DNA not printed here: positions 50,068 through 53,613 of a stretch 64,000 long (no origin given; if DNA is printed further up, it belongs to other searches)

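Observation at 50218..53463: Lone 1081-aa SNF2 helicase fused to a DUF3883-like PD-(D/E)xK module in an A+T-shifted single-gene insert: candidate undescribed helicase-nuclease (defence-like) system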

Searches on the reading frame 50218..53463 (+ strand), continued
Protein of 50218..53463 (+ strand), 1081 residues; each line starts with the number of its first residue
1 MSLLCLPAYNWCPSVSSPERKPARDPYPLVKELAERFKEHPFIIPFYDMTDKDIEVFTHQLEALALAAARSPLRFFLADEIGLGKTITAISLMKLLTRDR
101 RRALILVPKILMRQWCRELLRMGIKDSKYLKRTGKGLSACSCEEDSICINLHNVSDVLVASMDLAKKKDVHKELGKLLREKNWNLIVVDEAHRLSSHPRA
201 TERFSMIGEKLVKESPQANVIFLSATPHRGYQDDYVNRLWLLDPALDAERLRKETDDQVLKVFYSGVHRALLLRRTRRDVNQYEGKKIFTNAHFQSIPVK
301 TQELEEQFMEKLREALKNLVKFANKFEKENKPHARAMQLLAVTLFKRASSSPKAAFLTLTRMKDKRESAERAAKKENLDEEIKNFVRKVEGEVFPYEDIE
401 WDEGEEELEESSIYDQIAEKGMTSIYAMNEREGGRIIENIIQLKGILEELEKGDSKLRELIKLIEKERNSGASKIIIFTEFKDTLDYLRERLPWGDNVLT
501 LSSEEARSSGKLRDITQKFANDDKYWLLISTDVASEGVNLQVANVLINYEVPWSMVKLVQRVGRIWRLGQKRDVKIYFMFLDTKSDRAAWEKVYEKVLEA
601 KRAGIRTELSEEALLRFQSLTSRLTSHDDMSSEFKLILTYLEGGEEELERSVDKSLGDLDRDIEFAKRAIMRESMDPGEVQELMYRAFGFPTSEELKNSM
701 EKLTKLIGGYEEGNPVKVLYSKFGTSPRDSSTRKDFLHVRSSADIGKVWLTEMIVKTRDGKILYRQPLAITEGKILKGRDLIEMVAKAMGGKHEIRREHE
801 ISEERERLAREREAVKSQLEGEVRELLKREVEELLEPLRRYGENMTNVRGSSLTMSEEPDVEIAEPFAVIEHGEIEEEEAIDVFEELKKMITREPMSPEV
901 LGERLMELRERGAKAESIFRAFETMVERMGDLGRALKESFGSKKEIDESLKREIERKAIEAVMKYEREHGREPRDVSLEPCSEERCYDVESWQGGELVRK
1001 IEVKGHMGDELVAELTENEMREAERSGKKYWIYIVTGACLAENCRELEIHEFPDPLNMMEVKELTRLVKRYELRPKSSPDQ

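Call 13: find_homologous_proteins(query=window:50218-53463:+, max_evalue=0.001)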
Query window:50218-53463:+ (1081 aa): 637 proteins with E <= 0.001 among 8000 candidates; the best 120 are listed.
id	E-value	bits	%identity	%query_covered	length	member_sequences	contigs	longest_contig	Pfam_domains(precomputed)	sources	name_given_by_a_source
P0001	0.0e+0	2262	100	96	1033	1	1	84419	PF13872.13,PF00270.36,PF00176.30,PF13020.13,PF00271.38,PF04851.22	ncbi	ncbi:MAG: helicase-related protein [Acidilobaceae archaeon]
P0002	7.0e-130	453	36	70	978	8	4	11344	PF00270.36,PF00176.30,PF13020.13,PF00271.38,PF04851.22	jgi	-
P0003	7.7e-129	450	35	71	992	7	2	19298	PF00270.36,PF00176.30,PF13020.13,PF00271.38,PF04851.22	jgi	-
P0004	4.3e-126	441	36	70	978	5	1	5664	PF00270.36,PF00176.30,PF13020.13,PF00271.38,PF04851.22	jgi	-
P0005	4.4e-126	441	33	76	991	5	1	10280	PF00270.36,PF00176.30,PF13020.13,PF00271.38,PF04851.22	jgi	jgi:superfamily II DNA or RNA helicase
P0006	5.8e-126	440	35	78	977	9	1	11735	PF00270.36,PF00176.30,PF13020.13,PF00271.38,PF04851.22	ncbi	ncbi:MAG: helicase-related protein [Nitrososphaerota archaeon]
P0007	3.6e-125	438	32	97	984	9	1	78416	PF00270.36,PF00176.30,PF13020.13,PF18766.8,PF00271.38,PF22590.3,PF04851.22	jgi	-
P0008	1.0e-123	433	35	71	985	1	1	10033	PF00270.36,PF00176.30,PF13020.13,PF00271.38,PF04851.22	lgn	-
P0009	1.2e-123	433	35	78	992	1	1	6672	PF00270.36,PF00176.30,PF13020.13,PF00271.38,PF04851.22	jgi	-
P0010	2.3e-123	432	33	97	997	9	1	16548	PF00270.36,PF00176.30,PF13020.13,PF00271.38,PF04851.22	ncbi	ncbi:MAG: helicase-related protein [Thermoproteota archaeon]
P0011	4.3e-123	431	36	70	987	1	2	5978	PF00270.36,PF00176.30,PF13020.13,PF00271.38,PF22590.3,PF04851.22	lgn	-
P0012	5.7e-123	430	37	70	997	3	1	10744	PF00270.36,PF00176.30,PF13020.13,PF00271.38,PF22590.3,PF04851.22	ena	-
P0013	5.8e-123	430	34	80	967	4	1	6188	PF00270.36,PF00176.30,PF13020.13,PF00271.38,PF04851.22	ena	-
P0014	6.0e-123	430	32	97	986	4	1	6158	PF00270.36,PF00176.30,PF13020.13,PF00271.38,PF04851.22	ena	-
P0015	8.5e-123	430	33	81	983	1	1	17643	PF00270.36,PF00176.30,PF13020.13,PF00271.38,PF04851.22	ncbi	ncbi:MAG: helicase-related protein [Candidatus Bathyarchaeales archaeon]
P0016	2.5e-122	428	34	71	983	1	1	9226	PF00270.36,PF00176.30,PF13020.13,PF00271.38,PF04851.22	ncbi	-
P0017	4.3e-122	427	33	76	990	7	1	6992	PF00270.36,PF00176.30,PF13020.13,PF00271.38,PF22590.3,PF04851.22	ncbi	ncbi:MAG: helicase-related protein [Thermoproteota archaeon]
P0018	8.5e-122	426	35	77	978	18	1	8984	PF00270.36,PF00176.30,PF13020.13,PF00271.38,PF04851.22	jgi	jgi:superfamily II DNA or RNA helicase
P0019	1.4e-121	426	34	71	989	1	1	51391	PF00270.36,PF00176.30,PF13020.13,PF00271.38,PF04851.22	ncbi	ncbi:MAG: helicase-related protein [Candidatus Korarchaeota archaeon]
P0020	1.4e-121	426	36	78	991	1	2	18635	PF00270.36,PF00176.30,PF13020.13,PF00271.38,PF04851.22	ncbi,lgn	ncbi:MAG: helicase-related protein [Desulfurococcaceae archaeon]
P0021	1.4e-121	426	35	70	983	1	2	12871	PF00270.36,PF00176.30,PF13020.13,PF00271.38,PF22590.3,PF04851.22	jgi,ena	-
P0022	1.5e-121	426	34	71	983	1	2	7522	PF00270.36,PF00176.30,PF13020.13,PF00271.38,PF22590.3,PF04851.22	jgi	-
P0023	1.9e-121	425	32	97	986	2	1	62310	PF00270.36,PF00176.30,PF13020.13,PF00271.38,PF04851.22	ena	-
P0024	3.3e-121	424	34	71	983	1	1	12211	PF00270.36,PF00176.30,PF13020.13,PF00271.38,PF04851.22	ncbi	ncbi:MAG: helicase-related protein [Candidatus Bathyarchaeia archaeon]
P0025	4.0e-121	424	34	71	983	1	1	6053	PF00270.36,PF00176.30,PF13020.13,PF00271.38,PF22590.3,PF04851.22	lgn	-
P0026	4.9e-121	424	33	97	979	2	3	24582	PF00270.36,PF00176.30,PF13020.13,PF00271.38,PF04851.22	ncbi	ncbi:MAG: helicase-related protein [Thermosphaera sp.]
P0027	5.7e-121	424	30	97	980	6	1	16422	PF00270.36,PF00176.30,PF13020.13,PF00271.38,PF22590.3,PF04851.22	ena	-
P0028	7.0e-121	423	35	70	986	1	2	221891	PF00270.36,PF00176.30,PF13020.13,PF00271.38,PF04851.22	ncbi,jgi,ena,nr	ncbi:MAG TPA: helicase-related protein [Geobacterales bacterium]|nr:helicase-related protein [Geobac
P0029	7.0e-121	423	32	80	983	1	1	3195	PF00270.36,PF00176.30,PF13020.13,PF00271.38,PF22590.3,PF04851.22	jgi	-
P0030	1.1e-120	423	32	80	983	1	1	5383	PF00270.36,PF00176.30,PF13020.13,PF00271.38,PF22590.3,PF04851.22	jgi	-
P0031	1.3e-120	423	34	80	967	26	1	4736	PF00270.36,PF00176.30,PF13020.13,PF00271.38,PF22590.3,PF04851.22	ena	-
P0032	1.3e-120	423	34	70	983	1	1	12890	PF00270.36,PF00176.30,PF13020.13,PF00271.38,PF22590.3,PF04851.22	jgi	jgi:superfamily II DNA or RNA helicase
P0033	2.5e-120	422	34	70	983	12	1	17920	PF00270.36,PF00176.30,PF13020.13,PF00271.38,PF22590.3,PF04851.22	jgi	jgi:superfamily II DNA or RNA helicase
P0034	2.7e-120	421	32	80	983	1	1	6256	PF00270.36,PF00176.30,PF13020.13,PF00271.38,PF22590.3,PF04851.22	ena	-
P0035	3.2e-120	421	32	96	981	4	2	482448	PF00270.36,PF00176.30,PF13020.13,PF00271.38,PF04851.22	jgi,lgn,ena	-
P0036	3.8e-120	421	32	80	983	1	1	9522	PF00270.36,PF00176.30,PF13020.13,PF00271.38,PF22590.3,PF04851.22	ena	-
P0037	5.6e-120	420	34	95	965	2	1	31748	PF00270.36,PF00176.30,PF13020.13,PF00271.38,PF04851.22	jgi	jgi:SNF2 family DNA or RNA helicase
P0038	6.8e-120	420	33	75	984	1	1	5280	PF00270.36,PF00176.30,PF13020.13,PF00271.38,PF22590.3,PF04851.22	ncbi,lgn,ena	-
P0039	7.0e-120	420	34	71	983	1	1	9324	PF00270.36,PF00176.30,PF13020.13,PF00271.38,PF04851.22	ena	-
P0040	8.5e-120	420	35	93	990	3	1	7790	PF00270.36,PF00176.30,PF13020.13,PF00271.38,PF04851.22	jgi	-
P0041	1.3e-119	419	34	79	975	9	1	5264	PF00270.36,PF00176.30,PF13020.13,PF00271.38,PF04851.22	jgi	-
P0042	1.4e-119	419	33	76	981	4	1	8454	PF00270.36,PF00176.30,PF13020.13,PF00271.38,PF22590.3,PF04851.22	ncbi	ncbi:MAG: helicase-related protein [Thermoproteota archaeon]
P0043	2.0e-119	419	34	70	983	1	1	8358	PF00270.36,PF00176.30,PF13020.13,PF00271.38,PF22590.3,PF04851.22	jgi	jgi:superfamily II DNA or RNA helicase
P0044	2.1e-119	419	35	70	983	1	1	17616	PF00270.36,PF00176.30,PF13020.13,PF00271.38,PF22590.3,PF04851.22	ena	-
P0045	2.1e-119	419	34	70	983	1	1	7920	PF00270.36,PF00176.30,PF13020.13,PF00271.38,PF22590.3,PF04851.22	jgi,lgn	jgi:superfamily II DNA or RNA helicase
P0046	2.6e-119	418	34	71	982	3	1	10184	PF00270.36,PF00176.30,PF13020.13,PF00271.38,PF22590.3,PF04851.22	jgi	-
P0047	4.3e-119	417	32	97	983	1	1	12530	PF00270.36,PF00176.30,PF13020.13,PF00271.38,PF04851.22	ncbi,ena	-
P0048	8.7e-119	416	34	70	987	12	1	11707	PF00270.36,PF00176.30,PF13020.13,PF00271.38,PF04851.22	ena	-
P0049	1.1e-118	416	32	80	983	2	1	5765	PF00270.36,PF00176.30,PF13020.13,PF00271.38,PF22590.3,PF04851.22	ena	-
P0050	1.2e-118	416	34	70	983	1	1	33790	PF00270.36,PF00176.30,PF13020.13,PF00271.38,PF22590.3,PF04851.22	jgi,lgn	jgi:superfamily II DNA or RNA helicase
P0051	1.2e-118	416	35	71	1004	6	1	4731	PF00270.36,PF00176.30,PF13020.13,PF00271.38,PF04851.22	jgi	-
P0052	1.3e-118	416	34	71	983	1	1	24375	PF00270.36,PF00176.30,PF13020.13,PF00271.38,PF04851.22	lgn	-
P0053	2.1e-118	415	33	78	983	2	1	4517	PF00270.36,PF00176.30,PF13020.13,PF00271.38,PF04851.22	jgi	jgi:superfamily II DNA or RNA helicase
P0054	2.9e-118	415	32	78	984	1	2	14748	PF00270.36,PF00176.30,PF13020.13,PF00271.38,PF04851.22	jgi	-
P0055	3.7e-118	414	34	71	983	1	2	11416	PF00270.36,PF00176.30,PF13020.13,PF00271.38,PF22590.3,PF04851.22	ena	-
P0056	4.8e-118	414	33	97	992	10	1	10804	PF00270.36,PF00176.30,PF13020.13,PF00271.38,PF04851.22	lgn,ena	-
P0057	6.5e-118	414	34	79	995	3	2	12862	PF00270.36,PF00176.30,PF13020.13,PF00271.38,PF04851.22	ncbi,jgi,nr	ncbi:helicase [Candidatus Bathyarchaeota archaeon ex4484_40]|nr:MAG: helicase [Candidatus Bathyarcha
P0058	1.2e-117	413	33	71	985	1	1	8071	PF00270.36,PF00176.30,PF13020.13,PF00271.38,PF04851.22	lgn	-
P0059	1.6e-117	412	34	71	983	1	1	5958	PF00270.36,PF00176.30,PF13020.13,PF00271.38,PF22590.3,PF04851.22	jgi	-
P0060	1.6e-117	412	35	78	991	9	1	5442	PF00270.36,PF00176.30,PF13020.13,PF00271.38,PF04851.22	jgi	jgi:superfamily II DNA or RNA helicase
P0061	1.8e-117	412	35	70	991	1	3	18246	PF00270.36,PF00176.30,PF13020.13,PF00271.38,PF04851.22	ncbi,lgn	ncbi:MAG: helicase-related protein [Candidatus Methanomethylicaceae archaeon]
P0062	1.9e-117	412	34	71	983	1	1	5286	PF00270.36,PF00176.30,PF13020.13,PF00271.38,PF22590.3,PF04851.22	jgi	jgi:superfamily II DNA or RNA helicase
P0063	1.9e-117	412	34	78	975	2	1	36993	PF00270.36,PF00176.30,PF13020.13,PF00271.38,PF04851.22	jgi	-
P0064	2.2e-117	412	32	97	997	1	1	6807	PF00270.36,PF00176.30,PF13020.13,PF00271.38,PF04851.22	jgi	-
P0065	3.5e-117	411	32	97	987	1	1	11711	PF00270.36,PF00176.30,PF13020.13,PF00271.38,PF04851.22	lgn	-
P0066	3.7e-117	411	30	97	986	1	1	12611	PF00270.36,PF00176.30,PF13020.13,PF00271.38,PF04851.22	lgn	-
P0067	4.8e-117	411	34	80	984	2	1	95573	PF00270.36,PF00176.30,PF13020.13,PF00271.38,PF04851.22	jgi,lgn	jgi:superfamily II DNA or RNA helicase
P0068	5.7e-117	410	32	81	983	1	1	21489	PF00270.36,PF00176.30,PF13020.13,PF00271.38,PF04851.22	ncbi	-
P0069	5.7e-117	410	34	71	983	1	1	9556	PF00270.36,PF00176.30,PF13020.13,PF00271.38,PF04851.22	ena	-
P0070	9.0e-117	410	34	71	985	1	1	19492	PF00270.36,PF00176.30,PF13020.13,PF00271.38,PF04851.22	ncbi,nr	ncbi:MAG: helicase-related protein [Candidatus Korarchaeum sp.]|nr:helicase-related protein [Candida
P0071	9.4e-117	410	31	76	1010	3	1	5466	PF00270.36,PF00176.30,PF13020.13,PF00271.38,PF04851.22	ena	-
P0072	4.4e-116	408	32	97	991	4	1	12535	PF00270.36,PF00176.30,PF13020.13,PF00271.38,PF04851.22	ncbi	ncbi:MAG: helicase-related protein [Nitrososphaerales archaeon]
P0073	5.5e-116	407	31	75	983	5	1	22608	PF00270.36,PF00176.30,PF13020.13,PF00271.38,PF04851.22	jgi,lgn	jgi:superfamily II DNA or RNA helicase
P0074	8.7e-116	407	32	80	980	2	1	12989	PF00270.36,PF00176.30,PF13020.13,PF00271.38,PF04851.22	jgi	jgi:superfamily II DNA or RNA helicase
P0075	9.6e-116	406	34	70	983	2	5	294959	PF00270.36,PF00176.30,PF13020.13,PF00271.38,PF04851.22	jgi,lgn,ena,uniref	uniref:DUF3883 domain-containing protein n=1 Tax=candidate division WOR-3 bacterium TaxID=2052148 Re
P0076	1.4e-115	406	33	79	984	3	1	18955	PF00270.36,PF00176.30,PF13020.13,PF00271.38,PF04851.22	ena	-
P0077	1.4e-115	406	33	81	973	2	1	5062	PF00270.36,PF00176.30,PF13020.13,PF00271.38,PF04851.22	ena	-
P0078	1.6e-115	406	32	80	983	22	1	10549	PF00270.36,PF00176.30,PF13020.13,PF00271.38,PF04851.22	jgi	jgi:superfamily II DNA or RNA helicase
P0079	2.0e-115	405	33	70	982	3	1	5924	PF00270.36,PF00176.30,PF13020.13,PF00271.38,PF04851.22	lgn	-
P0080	2.1e-115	405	32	80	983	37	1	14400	PF00270.36,PF00176.30,PF13020.13,PF00271.38,PF04851.22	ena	-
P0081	4.5e-115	404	32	80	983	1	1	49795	PF00270.36,PF00176.30,PF13020.13,PF00271.38,PF04851.22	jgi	jgi:superfamily II DNA or RNA helicase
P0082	8.5e-115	403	35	70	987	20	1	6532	PF00270.36,PF00176.30,PF13020.13,PF00271.38,PF04851.22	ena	-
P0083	2.3e-114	402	33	77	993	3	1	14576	PF00270.36,PF00176.30,PF13020.13,PF00271.38,PF04851.22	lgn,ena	-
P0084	3.9e-114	401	31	96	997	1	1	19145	PF00270.36,PF00176.30,PF13020.13,PF00271.38,PF04851.22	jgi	jgi:superfamily II DNA or RNA helicase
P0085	5.7e-114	401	31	97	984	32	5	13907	PF00270.36,PF00176.30,PF13020.13,PF00271.38,PF04851.22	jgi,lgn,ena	jgi:superfamily II DNA or RNA helicase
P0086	5.8e-114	401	33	71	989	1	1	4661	PF00270.36,PF00176.30,PF13020.13,PF00271.38,PF22590.3,PF04851.22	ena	-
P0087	8.6e-114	400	32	97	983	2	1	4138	PF00270.36,PF00176.30,PF13020.13,PF00271.38,PF04851.22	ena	-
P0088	1.4e-113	399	33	96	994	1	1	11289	PF00270.36,PF00176.30,PF13020.13,PF00271.38,PF04851.22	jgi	-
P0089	1.5e-113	399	36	71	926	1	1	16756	PF00270.36,PF00176.30,PF13020.13,PF00271.38,PF04851.22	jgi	-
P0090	2.7e-112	395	35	69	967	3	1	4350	PF00270.36,PF00176.30,PF13020.13,PF00271.38,PF04851.22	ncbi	-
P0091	7.8e-112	393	33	80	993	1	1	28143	PF00270.36,PF00176.30,PF13020.13,PF00271.38,PF04851.22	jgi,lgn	-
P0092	9.9e-112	393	32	79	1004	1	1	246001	PF00270.36,PF00176.30,PF13020.13,PF00271.38,PF04851.22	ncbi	-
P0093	1.2e-111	393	32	80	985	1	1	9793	PF00270.36,PF00176.30,PF13020.13,PF00271.38,PF04851.22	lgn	-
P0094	1.4e-111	393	35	60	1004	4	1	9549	PF00270.36,PF00176.30,PF13020.13,PF16203.12,PF00271.38,PF22590.3,PF04851.22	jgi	-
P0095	3.5e-111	391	32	69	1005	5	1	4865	PF00270.36,PF00176.30,PF13020.13,PF00271.38,PF22590.3,PF04851.22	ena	-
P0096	7.4e-111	390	31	97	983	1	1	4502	PF00270.36,PF00176.30,PF13020.13,PF00271.38,PF04851.22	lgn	-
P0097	7.9e-111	390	37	51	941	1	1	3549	PF00270.36,PF00176.30,PF13020.13,PF00271.38,PF04851.22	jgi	-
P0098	1.3e-110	389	33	96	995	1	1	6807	PF00270.36,PF00176.30,PF13020.13,PF00271.38,PF04851.22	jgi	-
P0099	7.0e-110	387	32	97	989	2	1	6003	PF00270.36,PF00176.30,PF13020.13,PF00271.38,PF04851.22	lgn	-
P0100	5.6e-109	384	32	88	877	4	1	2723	PF00270.36,PF00176.30,PF13020.13,PF00271.38,PF04851.22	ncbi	ncbi:MAG: helicase-related protein, partial [Thermofilaceae archaeon]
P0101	5.8e-109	384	33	70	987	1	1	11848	PF00270.36,PF00176.30,PF13020.13,PF00271.38,PF22590.3,PF04851.22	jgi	-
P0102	3.2e-107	378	33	71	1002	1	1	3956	PF00270.36,PF00176.30,PF13020.13,PF00271.38,PF04851.22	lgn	-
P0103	7.4e-107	377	34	70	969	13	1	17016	PF00270.36,PF00176.30,PF13020.13,PF00271.38,PF04851.22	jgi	jgi:superfamily II DNA or RNA helicase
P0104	1.1e-106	376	33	71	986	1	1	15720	PF00270.36,PF00176.30,PF13020.13,PF16203.12,PF00271.38,PF04851.22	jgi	jgi:superfamily II DNA or RNA helicase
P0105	1.4e-105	373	32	74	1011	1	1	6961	PF00270.36,PF00176.30,PF13020.13,PF00271.38,PF04851.22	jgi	-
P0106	2.4e-105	372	32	68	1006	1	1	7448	PF00270.36,PF00176.30,PF13020.13,PF16203.12,PF00271.38,PF04851.22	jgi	-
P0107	3.2e-105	372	37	54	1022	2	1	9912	PF00270.36,PF00176.30,PF13020.13,PF00271.38,PF04851.22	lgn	-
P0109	1.1e-103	366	36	63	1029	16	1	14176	PF00270.36,PF00176.30,PF13020.13,PF00271.38,PF04851.22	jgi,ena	-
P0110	1.1e-103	366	37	61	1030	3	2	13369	PF00270.36,PF00176.30,PF13020.13,PF00271.38,PF22590.3,PF04851.22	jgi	-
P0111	6.3e-103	364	32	69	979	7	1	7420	PF00270.36,PF00176.30,PF13020.13,PF00271.38,PF04851.22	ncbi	-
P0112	9.3e-103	363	36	64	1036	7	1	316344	PF00270.36,PF00176.30,PF13020.13,PF00271.38,PF04851.22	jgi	jgi:SNF2 family DNA or RNA helicase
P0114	3.3e-102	362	31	71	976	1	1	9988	PF00270.36,PF00176.30,PF13020.13,PF00271.38,PF04851.22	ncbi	ncbi:MAG: DUF3883 domain-containing protein [Infirmifilum sp.]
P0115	4.6e-101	358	32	72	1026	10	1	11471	PF00270.36,PF00176.30,PF13020.13,PF00271.38,PF04851.22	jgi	-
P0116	7.2e-101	357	32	68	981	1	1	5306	PF00270.36,PF00176.30,PF13020.13,PF00271.38,PF22590.3,PF04851.22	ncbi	ncbi:MAG: helicase-related protein [Infirmifilum sp.]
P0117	1.1e-100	357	32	70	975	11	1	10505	PF00270.36,PF00176.30,PF13020.13,PF00271.38,PF04851.22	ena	-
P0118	2.1e-100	356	34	59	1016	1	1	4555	PF00270.36,PF00176.30,PF13020.13,PF00271.38,PF04851.22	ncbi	ncbi:MAG: protein NO VEIN domain-containing protein, partial [Candidatus Njordarchaeales archaeon]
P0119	2.2e-100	356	34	60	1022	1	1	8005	PF00270.36,PF00176.30,PF13020.13,PF00271.38,PF04851.22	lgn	-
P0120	5.0e-100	354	32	75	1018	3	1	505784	PF00270.36,PF00176.30,PF13020.13,PF00271.38,PF04851.22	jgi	-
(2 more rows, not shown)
